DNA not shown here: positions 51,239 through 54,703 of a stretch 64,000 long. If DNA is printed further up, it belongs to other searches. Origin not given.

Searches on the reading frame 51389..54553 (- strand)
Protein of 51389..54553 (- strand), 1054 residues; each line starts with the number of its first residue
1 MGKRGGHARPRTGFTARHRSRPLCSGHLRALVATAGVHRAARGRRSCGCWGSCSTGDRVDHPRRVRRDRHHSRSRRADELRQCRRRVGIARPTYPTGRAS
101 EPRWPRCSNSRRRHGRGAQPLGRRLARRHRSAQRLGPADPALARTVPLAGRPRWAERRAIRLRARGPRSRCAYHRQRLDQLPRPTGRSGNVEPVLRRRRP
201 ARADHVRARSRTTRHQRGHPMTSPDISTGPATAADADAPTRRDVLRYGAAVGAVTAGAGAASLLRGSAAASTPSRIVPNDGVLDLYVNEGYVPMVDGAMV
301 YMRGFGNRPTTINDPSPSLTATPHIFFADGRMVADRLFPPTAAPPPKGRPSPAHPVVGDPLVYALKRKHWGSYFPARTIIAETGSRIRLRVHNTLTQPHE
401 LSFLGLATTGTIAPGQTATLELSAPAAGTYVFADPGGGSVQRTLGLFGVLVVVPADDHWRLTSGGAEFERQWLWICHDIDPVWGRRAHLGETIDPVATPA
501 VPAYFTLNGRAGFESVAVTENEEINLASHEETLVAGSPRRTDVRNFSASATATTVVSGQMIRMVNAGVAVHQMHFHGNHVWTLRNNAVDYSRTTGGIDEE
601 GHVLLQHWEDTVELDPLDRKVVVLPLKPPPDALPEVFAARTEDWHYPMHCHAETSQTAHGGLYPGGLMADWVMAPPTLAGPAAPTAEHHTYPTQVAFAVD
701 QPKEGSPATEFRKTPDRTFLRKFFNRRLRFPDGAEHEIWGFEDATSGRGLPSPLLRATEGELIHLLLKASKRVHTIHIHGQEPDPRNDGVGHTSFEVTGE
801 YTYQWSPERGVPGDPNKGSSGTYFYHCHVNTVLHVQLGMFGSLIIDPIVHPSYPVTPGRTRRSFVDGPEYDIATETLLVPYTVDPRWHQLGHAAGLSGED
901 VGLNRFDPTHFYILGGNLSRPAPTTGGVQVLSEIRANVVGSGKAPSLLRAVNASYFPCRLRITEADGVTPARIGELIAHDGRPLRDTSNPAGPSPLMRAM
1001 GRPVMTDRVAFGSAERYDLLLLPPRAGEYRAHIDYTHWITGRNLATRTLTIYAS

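Call 36: search_protein_families(library=pfam, max_evalue=1e-8, proteins=[window:51389-54553:-])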
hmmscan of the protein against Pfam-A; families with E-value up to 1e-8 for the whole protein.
window:51389-54553:- (1054 aa): 1 family
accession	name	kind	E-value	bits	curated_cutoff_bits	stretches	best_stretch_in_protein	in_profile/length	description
PF07732.21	Cu-oxidase_3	-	3.4e-13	50.1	21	0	748-847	22-116/119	Multicopper oxidase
